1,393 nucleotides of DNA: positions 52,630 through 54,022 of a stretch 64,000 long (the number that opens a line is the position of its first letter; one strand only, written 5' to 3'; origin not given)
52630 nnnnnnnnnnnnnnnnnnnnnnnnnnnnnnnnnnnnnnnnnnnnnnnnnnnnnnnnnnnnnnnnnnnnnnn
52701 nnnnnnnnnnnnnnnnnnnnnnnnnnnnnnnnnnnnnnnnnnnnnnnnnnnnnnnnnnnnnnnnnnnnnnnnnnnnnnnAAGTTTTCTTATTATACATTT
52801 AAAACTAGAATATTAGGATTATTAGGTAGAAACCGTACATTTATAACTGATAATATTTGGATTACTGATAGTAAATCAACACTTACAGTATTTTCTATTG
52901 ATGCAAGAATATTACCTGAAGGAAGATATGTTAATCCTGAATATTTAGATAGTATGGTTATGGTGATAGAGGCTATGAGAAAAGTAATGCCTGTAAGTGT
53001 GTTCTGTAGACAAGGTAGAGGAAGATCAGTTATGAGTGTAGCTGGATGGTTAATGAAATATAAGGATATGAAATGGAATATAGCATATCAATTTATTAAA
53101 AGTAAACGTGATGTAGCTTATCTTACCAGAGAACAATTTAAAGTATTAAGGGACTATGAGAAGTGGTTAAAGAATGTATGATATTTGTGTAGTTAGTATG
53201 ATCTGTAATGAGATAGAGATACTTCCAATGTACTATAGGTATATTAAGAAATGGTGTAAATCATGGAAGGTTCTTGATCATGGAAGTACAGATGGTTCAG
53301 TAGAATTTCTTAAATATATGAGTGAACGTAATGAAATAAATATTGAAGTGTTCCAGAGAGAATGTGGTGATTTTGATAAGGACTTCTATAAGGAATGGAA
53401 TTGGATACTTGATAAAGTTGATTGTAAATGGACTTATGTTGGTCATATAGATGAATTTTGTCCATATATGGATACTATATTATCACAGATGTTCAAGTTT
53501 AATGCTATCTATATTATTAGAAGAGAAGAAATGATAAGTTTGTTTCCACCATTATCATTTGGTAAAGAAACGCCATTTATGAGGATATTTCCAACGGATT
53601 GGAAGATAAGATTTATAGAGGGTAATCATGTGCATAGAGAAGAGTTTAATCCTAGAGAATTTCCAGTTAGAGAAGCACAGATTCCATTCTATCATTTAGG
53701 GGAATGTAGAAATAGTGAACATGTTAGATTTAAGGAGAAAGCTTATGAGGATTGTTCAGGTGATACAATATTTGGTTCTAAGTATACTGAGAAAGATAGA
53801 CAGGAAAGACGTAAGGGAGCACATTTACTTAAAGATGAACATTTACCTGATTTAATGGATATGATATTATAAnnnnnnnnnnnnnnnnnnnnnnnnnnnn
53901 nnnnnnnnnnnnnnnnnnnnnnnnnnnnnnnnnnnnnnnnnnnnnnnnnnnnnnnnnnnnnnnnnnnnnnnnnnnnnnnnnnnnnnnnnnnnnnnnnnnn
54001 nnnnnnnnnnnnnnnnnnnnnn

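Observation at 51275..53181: UbiA prenyltransferase followed by a GT2–CX5R-phosphatase fusion protein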

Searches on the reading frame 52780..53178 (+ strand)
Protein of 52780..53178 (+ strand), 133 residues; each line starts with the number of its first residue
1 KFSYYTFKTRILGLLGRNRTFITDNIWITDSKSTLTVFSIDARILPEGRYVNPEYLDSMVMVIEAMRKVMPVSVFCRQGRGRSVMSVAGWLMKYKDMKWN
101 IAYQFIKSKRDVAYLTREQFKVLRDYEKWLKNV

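Call 18: find_homologous_proteins(query=A1, max_evalue=0.001)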
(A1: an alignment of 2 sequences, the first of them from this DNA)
Query A1 (2 sequences): 83 candidates shared short words with the query, none scored E <= 0.001.
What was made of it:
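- Tried and rejected: A word-indexed protein search with the two-sequence DSP profile returned nothing (call 18).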

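Call 29: search_solved_structures(query=A1, max_evalue=0.1, show_alignments=4)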
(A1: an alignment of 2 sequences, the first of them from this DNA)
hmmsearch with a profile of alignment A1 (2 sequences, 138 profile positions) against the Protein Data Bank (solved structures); distinct sequences matched with E-value up to 0.1: 72 (the best 60 are shown).
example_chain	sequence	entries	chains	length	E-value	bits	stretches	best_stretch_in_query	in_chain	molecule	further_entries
9e9l_A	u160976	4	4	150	1.2e-08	38.2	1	60-135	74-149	ShufPTP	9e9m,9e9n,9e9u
4yr8_G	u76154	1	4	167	2.6e-08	37.2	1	59-135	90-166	Dual specificity protein phosphatase 16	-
5z5b_A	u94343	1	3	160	6.3e-08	35.9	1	56-134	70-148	Protein-tyrosine phosphatase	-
3lj8_A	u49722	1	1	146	7.8e-08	35.6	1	62-134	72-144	Tyrosine-protein phosphatase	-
9y55_A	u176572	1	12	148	1.3e-07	34.9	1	64-117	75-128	Dual specificity protein phosphatase 10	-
2hcm_A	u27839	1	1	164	1.6e-07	34.6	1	68-135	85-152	Dual specificity protein phosphatase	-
9ok9_A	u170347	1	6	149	2.2e-07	34.2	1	64-130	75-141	Dual specificity protein phosphatase 10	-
5z59_A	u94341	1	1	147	2.8e-07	33.8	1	56-131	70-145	Protein-tyrosine phosphatase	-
5z5a_A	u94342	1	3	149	3e-07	33.7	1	56-131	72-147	Protein-tyrosine phosphatase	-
7y4e_A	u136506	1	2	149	4.6e-07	33.1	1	64-116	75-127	Dual specificity protein phosphatase 10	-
9nym_A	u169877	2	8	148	4.7e-07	33.1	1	64-115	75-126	Dual specificity protein phosphatase 10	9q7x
7y4d_A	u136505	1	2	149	5.1e-07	33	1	64-115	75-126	Dual specificity protein phosphatase 10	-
7y4c_A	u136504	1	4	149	5.2e-07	32.9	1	64-115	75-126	Dual specificity protein phosphatase 10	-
7y4b_A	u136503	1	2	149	5.2e-07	32.9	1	64-115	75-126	Dual specificity protein phosphatase 10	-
1zzw_A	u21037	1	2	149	5.2e-07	32.9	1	64-115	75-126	Dual specificity protein phosphatase 10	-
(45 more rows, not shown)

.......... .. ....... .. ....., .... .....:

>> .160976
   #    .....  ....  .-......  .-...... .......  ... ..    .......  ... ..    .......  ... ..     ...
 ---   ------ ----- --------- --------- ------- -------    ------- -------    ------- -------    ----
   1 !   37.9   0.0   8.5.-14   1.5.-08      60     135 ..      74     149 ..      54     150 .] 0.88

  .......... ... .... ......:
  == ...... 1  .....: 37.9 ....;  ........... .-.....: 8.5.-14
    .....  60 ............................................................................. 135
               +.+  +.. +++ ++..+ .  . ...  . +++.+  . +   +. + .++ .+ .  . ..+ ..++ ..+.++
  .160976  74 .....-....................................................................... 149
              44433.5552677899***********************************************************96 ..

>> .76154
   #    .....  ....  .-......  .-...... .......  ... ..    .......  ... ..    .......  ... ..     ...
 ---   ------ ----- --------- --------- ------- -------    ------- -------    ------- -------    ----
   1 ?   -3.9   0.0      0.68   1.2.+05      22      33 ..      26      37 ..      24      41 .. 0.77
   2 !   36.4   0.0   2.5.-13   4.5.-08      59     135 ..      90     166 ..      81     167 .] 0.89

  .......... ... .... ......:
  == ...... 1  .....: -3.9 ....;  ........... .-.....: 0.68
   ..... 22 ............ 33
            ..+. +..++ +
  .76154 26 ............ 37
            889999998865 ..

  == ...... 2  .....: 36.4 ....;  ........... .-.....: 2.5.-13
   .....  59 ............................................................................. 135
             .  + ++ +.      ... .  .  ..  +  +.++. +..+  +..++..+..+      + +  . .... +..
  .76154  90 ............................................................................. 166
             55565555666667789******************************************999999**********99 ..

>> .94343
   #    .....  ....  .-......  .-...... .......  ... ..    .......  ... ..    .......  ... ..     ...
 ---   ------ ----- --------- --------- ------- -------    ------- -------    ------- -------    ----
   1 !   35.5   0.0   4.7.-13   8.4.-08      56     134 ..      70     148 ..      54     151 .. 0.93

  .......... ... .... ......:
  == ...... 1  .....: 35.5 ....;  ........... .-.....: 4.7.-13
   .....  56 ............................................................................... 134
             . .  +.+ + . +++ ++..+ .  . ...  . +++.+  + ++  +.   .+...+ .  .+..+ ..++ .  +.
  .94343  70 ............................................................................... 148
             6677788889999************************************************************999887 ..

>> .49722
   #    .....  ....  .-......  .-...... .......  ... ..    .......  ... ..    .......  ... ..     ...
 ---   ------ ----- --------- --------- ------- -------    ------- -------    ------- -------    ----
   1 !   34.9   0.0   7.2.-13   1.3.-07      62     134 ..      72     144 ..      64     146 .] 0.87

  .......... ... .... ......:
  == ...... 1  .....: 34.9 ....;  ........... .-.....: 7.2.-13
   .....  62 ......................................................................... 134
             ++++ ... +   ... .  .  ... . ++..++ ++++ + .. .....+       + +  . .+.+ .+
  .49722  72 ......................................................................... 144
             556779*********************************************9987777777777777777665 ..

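Call 34: search_protein_representatives(alignment_id=A1)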
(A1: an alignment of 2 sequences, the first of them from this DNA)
Query: 2 sequences, 138 profile positions. Proteins with E-value up to 0.001 (for the whole library): 1995; up to 1e-10: 31; up to 1e-30: 3. The best 150 are listed.
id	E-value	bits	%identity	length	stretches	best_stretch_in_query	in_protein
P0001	2.1e-69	248.1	-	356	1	1-135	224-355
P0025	3.6e-47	176.0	-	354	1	1-134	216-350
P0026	1.6e-31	125.4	-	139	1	3-134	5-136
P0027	5.0e-24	101.0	-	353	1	4-130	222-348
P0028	2.8e-22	95.4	-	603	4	56-135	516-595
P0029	1.9e-19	86.2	-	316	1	3-133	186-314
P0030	3.9e-17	78.7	-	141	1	7-135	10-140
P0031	7.6e-17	77.8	-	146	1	2-135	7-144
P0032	1.7e-16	76.6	-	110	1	28-131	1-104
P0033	2.0e-15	73.2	-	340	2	56-114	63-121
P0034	2.0e-15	73.2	-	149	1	3-134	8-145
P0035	6.8e-15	71.5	-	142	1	7-135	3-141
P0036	8.6e-15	71.1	-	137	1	2-126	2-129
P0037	9.4e-15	71.0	-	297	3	60-118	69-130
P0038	4.1e-14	69.0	-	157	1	5-134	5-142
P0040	3.3e-13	66.0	-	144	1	4-134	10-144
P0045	8.9e-12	61.4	-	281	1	51-135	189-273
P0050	5.8e-11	58.7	-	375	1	3-134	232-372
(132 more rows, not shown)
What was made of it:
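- Tried and rejected: The full HMMER scan of representatives was needed instead (call 34).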

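Call 48: find_encoding_contigs(protein=P0026, flank=8000, max_places=3)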
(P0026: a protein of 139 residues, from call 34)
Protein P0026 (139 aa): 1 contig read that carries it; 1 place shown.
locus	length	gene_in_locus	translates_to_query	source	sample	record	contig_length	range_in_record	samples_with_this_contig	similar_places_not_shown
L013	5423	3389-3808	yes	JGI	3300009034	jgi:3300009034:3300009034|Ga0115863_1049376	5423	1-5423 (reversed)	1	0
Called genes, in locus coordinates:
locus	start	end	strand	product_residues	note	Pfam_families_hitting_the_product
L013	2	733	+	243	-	?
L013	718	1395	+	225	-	PF00535:Glycos_transf_2, PF10111:Glyco_tranf_2_2 (weak)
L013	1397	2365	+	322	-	PF01073:3Beta_HSD, PF01370:Epimerase, PF02719:Polysacc_synt_2 (faint), PF04321:RmlD_sub_bind, PF16363:GDP_Man_Dehyd, PF13460:NAD_binding_10, PF07993:NAD_binding_4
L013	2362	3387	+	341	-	PF01073:3Beta_HSD, PF01370:Epimerase, PF02719:Polysacc_synt_2 (weak), PF04321:RmlD_sub_bind (weak), PF16363:GDP_Man_Dehyd, PF07993:NAD_binding_4 (weak)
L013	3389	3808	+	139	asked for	PF00782:DSPc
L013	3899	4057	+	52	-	-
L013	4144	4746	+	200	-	PF13489:Methyltransf_23, PF07021:MetW, PF13847:Methyltransf_31 (weak), PF08241:Methyltransf_11, PF08242:Methyltransf_12 (weak), PF13649:Methyltransf_25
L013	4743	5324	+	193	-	-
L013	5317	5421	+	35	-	?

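Call 49: find_encoding_contigs(protein=P0050, flank=8000, max_places=3)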
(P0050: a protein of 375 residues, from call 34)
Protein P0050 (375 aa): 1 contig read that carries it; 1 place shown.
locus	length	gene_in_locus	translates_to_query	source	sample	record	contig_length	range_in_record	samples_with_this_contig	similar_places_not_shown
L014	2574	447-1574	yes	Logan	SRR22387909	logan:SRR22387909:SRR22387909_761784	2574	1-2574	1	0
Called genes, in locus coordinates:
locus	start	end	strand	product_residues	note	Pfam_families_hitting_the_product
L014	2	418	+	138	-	?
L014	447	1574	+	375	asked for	PF00535:Glycos_transf_2 (weak), PF00782:DSPc (weak)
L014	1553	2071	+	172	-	-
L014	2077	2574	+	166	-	?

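Call 58: find_encoding_contigs(protein=P0031, flank=8000, max_places=3)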
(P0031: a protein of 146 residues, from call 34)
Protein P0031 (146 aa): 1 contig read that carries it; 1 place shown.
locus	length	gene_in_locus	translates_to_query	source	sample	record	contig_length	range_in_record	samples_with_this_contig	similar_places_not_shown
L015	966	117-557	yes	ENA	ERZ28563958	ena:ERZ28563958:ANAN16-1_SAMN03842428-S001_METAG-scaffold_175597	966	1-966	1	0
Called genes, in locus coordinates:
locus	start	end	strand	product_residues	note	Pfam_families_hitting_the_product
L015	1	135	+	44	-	?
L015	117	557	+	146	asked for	PF00782:DSPc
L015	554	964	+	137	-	PF01073:3Beta_HSD, PF01370:Epimerase, PF02719:Polysacc_synt_2, PF07993:NAD_binding_4 (weak)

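Call 59: find_encoding_contigs(protein=P0030, flank=8000, max_places=3)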
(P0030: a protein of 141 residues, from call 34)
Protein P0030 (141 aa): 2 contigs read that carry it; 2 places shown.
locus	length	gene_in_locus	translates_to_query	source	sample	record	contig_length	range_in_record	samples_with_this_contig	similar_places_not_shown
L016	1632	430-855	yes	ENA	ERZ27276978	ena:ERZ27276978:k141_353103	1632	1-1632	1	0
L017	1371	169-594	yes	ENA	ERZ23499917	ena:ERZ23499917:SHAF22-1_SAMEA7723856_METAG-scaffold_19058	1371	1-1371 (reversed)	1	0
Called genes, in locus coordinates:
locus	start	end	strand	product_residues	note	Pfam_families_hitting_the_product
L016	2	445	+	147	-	?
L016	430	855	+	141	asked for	PF00782:DSPc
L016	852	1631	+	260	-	?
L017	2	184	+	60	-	?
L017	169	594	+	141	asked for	PF00782:DSPc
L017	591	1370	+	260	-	?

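Call 64: find_encoding_contigs(protein=P0027, flank=8000, max_places=3)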
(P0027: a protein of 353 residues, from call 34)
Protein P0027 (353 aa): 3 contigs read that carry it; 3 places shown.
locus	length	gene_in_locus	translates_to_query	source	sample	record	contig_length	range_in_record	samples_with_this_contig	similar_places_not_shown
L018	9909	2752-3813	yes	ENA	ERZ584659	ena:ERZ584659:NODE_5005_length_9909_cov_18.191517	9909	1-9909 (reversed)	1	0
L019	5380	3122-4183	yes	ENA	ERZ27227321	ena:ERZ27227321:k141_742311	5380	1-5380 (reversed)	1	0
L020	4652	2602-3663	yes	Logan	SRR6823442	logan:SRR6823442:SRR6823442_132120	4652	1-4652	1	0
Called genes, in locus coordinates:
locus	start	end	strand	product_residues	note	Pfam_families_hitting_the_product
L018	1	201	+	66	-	?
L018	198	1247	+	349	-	PF13439:Glyco_transf_4, PF00534:Glycos_transf_1, PF13692:Glyco_trans_1_4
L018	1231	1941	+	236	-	-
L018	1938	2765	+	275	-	PF01040:UbiA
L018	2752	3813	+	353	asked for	PF00535:Glycos_transf_2, PF00782:DSPc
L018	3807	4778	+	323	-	PF01073:3Beta_HSD, PF01370:Epimerase, PF02719:Polysacc_synt_2 (weak), PF04321:RmlD_sub_bind, PF13460:NAD_binding_10, PF16363:GDP_Man_Dehyd, PF07993:NAD_binding_4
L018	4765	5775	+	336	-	PF01073:3Beta_HSD, PF01370:Epimerase, PF02719:Polysacc_synt_2 (weak), PF04321:RmlD_sub_bind, PF13460:NAD_binding_10 (weak), PF16363:GDP_Man_Dehyd, PF07993:NAD_binding_4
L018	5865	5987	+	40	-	-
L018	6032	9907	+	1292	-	?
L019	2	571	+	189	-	?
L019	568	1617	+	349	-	PF13439:Glyco_transf_4, PF00534:Glycos_transf_1, PF13692:Glyco_trans_1_4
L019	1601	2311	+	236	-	-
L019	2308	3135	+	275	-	PF01040:UbiA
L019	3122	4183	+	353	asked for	PF00535:Glycos_transf_2, PF00782:DSPc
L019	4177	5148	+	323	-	PF01073:3Beta_HSD, PF01370:Epimerase, PF02719:Polysacc_synt_2 (weak), PF04321:RmlD_sub_bind, PF13460:NAD_binding_10, PF16363:GDP_Man_Dehyd, PF07993:NAD_binding_4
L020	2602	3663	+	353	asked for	PF00535:Glycos_transf_2, PF00782:DSPc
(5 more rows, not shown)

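Call 65: find_encoding_contigs(protein=P0040, flank=8000, max_places=3)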
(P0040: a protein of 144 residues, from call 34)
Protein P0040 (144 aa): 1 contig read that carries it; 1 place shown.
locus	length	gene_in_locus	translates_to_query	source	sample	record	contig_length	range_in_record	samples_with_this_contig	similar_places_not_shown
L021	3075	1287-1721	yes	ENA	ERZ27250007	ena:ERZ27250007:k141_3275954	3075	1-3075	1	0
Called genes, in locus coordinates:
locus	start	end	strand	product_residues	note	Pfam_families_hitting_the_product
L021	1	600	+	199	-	?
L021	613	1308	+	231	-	PF00535:Glycos_transf_2, PF10111:Glyco_tranf_2_2 (faint)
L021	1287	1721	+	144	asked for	PF00782:DSPc (weak)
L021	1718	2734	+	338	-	PF01073:3Beta_HSD, PF01370:Epimerase, PF02719:Polysacc_synt_2 (weak), PF13460:NAD_binding_10, PF16363:GDP_Man_Dehyd, PF07993:NAD_binding_4, PF04321:RmlD_sub_bind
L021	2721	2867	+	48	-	-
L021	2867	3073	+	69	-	?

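Call 66: find_encoding_contigs(protein=P0034, flank=8000, max_places=3)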
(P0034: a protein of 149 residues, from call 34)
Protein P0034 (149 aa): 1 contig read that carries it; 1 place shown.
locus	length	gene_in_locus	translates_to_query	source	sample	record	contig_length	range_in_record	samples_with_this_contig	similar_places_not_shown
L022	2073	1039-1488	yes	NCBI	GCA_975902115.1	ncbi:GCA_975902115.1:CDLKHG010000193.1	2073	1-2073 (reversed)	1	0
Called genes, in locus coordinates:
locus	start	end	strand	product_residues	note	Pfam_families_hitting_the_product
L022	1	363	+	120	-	?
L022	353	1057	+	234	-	PF00535:Glycos_transf_2, PF10111:Glyco_tranf_2_2 (weak)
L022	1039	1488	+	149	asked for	PF00782:DSPc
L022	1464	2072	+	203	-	?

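Call 78: search_solved_structures(query=P0045, max_evalue=0.00001)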
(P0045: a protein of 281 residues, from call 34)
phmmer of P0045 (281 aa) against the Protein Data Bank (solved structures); distinct sequences matched with E-value up to 0.00001: 21.
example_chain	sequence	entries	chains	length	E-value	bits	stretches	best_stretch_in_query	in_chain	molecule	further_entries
25xa_A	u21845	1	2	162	4.2e-11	46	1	173-267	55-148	Dual specificity protein phosphatase family protein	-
3rgo_A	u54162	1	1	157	4.8e-11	45.8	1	117-271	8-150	Protein-tyrosine phosphatase mitochondrial 1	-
5z5b_A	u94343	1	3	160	6.9e-11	45.3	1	170-270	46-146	Protein-tyrosine phosphatase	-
5z59_A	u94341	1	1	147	4.2e-10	42.7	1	170-254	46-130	Protein-tyrosine phosphatase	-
5z5a_A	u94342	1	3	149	4.4e-10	42.6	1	170-254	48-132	Protein-tyrosine phosphatase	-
3rgq_A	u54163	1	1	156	8.8e-10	41.6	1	116-270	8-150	Protein-tyrosine phosphatase mitochondrial 1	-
9e9l_A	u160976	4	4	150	2.1e-09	40.4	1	169-271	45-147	ShufPTP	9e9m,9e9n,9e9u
9ok9_A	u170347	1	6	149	6.2e-07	32.3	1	173-269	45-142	Dual specificity protein phosphatase 10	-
3lj8_A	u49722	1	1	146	8.8e-07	31.8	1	179-257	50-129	Tyrosine-protein phosphatase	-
9o8w_A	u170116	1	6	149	1.3e-06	31.3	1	173-268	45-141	Dual specificity protein phosphatase 10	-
6mc1_A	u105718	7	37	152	1.7e-06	30.8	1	173-267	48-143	Dual specificity protein phosphatase 10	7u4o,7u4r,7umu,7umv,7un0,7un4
1zzw_A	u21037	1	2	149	1.7e-06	30.8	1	173-267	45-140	Dual specificity protein phosphatase 10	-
7y4c_A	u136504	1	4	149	1.7e-06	30.8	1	173-267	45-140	Dual specificity protein phosphatase 10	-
7y4d_A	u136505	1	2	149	1.7e-06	30.8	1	173-267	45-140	Dual specificity protein phosphatase 10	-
7y4e_A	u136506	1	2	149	1.8e-06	30.7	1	173-268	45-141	Dual specificity protein phosphatase 10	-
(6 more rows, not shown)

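Call 79: search_solved_structures(query=A3, max_evalue=0.000001, show_alignments=0)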
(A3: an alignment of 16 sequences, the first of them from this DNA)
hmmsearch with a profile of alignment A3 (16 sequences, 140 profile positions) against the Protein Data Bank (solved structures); distinct sequences matched with E-value up to 0.000001: 105 (the best 60 are shown).
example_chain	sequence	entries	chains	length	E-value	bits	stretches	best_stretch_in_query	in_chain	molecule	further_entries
4yr8_G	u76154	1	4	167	2.1e-19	72.8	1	62-139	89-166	Dual specificity protein phosphatase 16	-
9ok9_A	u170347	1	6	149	7.8e-17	64.5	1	59-138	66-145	Dual specificity protein phosphatase 10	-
5z5b_A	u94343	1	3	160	1.8e-16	63.3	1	44-138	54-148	Protein-tyrosine phosphatase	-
9e9l_A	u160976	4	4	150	3.3e-16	62.4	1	39-138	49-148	ShufPTP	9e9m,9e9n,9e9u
1zzw_A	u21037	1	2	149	4.1e-16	62.1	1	59-138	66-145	Dual specificity protein phosphatase 10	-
7y4c_A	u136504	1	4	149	4.2e-16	62.1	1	59-138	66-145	Dual specificity protein phosphatase 10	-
6mc1_A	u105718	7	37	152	4.2e-16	62.1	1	59-138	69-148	Dual specificity protein phosphatase 10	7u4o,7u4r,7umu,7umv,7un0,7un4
7y4b_A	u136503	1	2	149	4.3e-16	62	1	59-138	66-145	Dual specificity protein phosphatase 10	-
2oud_A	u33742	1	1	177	6.3e-16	61.5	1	59-137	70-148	Dual specificity protein phosphatase 10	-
3rgo_A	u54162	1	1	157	6.3e-16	61.5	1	55-137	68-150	Protein-tyrosine phosphatase mitochondrial 1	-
7y4d_A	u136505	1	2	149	6.5e-16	61.5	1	59-138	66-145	Dual specificity protein phosphatase 10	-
9y55_A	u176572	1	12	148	7.6e-16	61.3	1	59-137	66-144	Dual specificity protein phosphatase 10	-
9nsb_A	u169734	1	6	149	1.2e-15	60.6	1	59-137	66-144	Dual specificity protein phosphatase 10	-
5z59_A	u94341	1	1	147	1.8e-15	60.1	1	43-137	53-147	Protein-tyrosine phosphatase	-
5z5a_A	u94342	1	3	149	1.9e-15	60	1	43-137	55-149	Protein-tyrosine phosphatase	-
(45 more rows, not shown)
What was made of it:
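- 52822..53178 (+): Minimal dual-specificity-phosphatase (PTP-fold) domain, residues 238-356. Profile against PDB reaches 2e-19 (call 79).
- MAP-kinase phosphatases and archaeal PTPs score as well as or better than PTPMT1 (calls 29, 79).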

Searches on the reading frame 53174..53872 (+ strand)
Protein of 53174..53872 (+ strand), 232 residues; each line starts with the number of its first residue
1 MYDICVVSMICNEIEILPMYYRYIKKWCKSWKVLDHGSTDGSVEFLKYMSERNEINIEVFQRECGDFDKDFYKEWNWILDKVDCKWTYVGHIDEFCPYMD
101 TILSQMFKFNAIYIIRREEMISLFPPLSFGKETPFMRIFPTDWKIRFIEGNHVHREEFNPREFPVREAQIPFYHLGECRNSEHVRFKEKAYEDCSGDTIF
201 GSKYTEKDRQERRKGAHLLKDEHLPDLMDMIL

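Call 3: search_protein_families(library=pfam, proteins=[window:53174-53872:+], max_evalue=0.01)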
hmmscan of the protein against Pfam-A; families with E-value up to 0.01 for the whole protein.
window:53174-53872:+ (232 aa): 1 family
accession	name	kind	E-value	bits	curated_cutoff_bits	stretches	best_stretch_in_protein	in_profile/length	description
PF13704.12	Glyco_tranf_2_4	-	0.0036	18.2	27.5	1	12-98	2-86/98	Glycosyl transferase family 2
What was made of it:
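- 53174..53872 (+): 232-aa GT-A-like protein (weak Glyco_tranf_2_4 match), a recurrent member of the module. Pfam 0.0036 (call 3).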

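Call 33: search_protein_families(library=ncbifam, proteins=[window:53174-53872:+], max_evalue=0.001)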
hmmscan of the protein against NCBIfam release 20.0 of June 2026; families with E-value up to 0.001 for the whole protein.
window:53174-53872:+ (232 aa): 0 families

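Call 70: search_protein_families(library=phrogs, proteins=[window:53174-53872:+], max_evalue=0.001)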
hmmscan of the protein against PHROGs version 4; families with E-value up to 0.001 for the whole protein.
window:53174-53872:+ (232 aa): 0 families
